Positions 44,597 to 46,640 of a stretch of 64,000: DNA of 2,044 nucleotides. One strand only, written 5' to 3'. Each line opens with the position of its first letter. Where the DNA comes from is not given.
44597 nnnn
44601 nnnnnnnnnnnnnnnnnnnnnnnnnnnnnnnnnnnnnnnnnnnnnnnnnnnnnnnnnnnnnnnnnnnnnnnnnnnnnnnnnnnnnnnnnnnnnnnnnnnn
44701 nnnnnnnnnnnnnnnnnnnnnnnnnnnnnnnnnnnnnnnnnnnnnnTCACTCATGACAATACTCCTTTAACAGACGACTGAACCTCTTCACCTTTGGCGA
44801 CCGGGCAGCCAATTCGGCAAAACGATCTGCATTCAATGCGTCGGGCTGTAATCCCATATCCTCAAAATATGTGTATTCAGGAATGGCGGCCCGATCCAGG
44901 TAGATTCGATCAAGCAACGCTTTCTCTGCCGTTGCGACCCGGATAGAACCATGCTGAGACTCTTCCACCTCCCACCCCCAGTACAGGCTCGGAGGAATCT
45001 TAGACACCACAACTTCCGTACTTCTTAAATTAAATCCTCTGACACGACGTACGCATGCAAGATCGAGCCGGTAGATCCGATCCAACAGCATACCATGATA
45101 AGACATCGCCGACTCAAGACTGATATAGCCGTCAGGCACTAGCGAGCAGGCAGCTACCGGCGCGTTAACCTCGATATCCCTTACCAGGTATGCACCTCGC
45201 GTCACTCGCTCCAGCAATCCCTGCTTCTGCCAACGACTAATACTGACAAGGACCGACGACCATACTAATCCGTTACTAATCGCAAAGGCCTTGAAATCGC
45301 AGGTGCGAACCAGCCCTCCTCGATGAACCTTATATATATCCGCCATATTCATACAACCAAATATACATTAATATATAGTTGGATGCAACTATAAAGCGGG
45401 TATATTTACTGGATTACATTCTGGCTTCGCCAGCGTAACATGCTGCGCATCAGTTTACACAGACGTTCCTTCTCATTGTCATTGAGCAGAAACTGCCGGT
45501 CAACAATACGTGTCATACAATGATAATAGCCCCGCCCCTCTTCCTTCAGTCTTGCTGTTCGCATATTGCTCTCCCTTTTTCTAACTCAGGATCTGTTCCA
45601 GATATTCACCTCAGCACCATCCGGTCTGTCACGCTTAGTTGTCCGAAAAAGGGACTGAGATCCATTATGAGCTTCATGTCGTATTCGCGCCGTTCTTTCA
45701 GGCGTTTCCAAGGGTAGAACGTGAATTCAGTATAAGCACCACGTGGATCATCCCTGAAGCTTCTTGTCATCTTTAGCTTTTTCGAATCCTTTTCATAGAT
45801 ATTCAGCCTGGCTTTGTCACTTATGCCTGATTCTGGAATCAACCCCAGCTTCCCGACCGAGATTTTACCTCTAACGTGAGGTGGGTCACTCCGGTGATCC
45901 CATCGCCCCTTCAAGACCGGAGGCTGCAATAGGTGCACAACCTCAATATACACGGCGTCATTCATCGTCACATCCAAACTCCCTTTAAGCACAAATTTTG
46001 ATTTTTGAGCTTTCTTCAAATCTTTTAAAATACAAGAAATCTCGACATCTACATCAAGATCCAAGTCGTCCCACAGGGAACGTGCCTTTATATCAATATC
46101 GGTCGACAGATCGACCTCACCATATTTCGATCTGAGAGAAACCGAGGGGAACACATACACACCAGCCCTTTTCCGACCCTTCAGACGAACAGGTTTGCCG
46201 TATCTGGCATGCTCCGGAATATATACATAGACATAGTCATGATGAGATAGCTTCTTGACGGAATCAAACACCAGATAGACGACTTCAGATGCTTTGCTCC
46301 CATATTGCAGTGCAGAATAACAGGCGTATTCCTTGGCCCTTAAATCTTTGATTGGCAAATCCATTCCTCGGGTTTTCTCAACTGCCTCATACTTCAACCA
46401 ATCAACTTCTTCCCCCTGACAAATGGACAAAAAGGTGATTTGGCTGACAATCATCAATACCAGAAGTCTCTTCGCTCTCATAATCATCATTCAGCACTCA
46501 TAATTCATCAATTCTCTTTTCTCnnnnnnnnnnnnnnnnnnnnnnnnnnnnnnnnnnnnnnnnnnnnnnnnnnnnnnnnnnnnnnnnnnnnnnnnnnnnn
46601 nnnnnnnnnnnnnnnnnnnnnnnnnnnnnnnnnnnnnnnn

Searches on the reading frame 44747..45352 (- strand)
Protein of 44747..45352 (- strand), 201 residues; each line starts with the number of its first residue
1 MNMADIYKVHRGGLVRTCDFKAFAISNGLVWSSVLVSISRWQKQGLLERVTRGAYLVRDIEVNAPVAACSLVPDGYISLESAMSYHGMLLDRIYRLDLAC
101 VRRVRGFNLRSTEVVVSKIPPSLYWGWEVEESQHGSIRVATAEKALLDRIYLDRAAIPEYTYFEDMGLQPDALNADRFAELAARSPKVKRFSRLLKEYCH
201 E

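Call 3: search_protein_families(library=pfam, proteins=[window:44747-45352:-], max_evalue=1)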
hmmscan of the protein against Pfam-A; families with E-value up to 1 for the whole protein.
window:44747-45352:- (201 aa): 1 family
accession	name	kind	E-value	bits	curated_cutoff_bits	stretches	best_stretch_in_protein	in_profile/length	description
PF13338.12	AbiEi_4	-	4.4e-07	30.3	25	1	11-57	10-48/49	Transcriptional regulator, AbiEi antitoxin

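Call 4: search_protein_families(library=ncbifam, proteins=[window:44747-45352:-], max_evalue=1)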
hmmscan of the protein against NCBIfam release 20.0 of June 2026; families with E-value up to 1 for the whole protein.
window:44747-45352:- (201 aa): 1 family
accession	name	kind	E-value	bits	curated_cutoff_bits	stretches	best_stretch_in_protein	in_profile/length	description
NF047376.1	TAA_AbiEi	equivalog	8.1e-05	22.4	150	1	36-88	40-98/172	type IV toxin-antitoxin system AbiEi family antitoxin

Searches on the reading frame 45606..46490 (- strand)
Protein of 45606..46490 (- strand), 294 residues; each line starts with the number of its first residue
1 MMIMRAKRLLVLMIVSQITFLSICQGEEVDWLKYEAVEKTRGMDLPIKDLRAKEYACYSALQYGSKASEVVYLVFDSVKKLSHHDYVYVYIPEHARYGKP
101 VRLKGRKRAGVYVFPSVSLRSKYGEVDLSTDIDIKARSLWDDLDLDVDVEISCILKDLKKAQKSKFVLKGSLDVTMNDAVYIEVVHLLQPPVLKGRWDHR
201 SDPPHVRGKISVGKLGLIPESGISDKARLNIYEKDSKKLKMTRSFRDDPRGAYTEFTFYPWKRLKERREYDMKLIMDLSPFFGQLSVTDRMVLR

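Call 3: search_protein_families(library=pfam, proteins=[window:45606-46490:-], max_evalue=1)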
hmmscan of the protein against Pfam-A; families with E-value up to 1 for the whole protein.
window:45606-46490:- (294 aa): 0 families

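Call 4: search_protein_families(library=ncbifam, proteins=[window:45606-46490:-], max_evalue=1)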
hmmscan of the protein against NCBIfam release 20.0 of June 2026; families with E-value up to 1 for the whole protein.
window:45606-46490:- (294 aa): 0 families

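Call 23: find_encoding_contigs(protein=window:45606-46490:-, flank=10000, max_places=10)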
Protein window:45606-46490:- (294 aa): no gene with exactly this product is on record in the collection.

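Call 30: find_related_loci(query=window:45606-46490:-, collection=metagenome_contigs, flank=10000)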
Query window:45606-46490:- (294 aa) in metagenome_contigs; peptide patterns used: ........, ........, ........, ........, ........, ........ (x = any residue, [..] = any of these).
206 stretches matched a pattern; 1 encode a relative of the query (tblastn E <= 1e-3); 1 distinct loci.
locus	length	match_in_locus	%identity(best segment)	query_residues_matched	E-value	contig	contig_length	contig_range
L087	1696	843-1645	55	28-294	1e-52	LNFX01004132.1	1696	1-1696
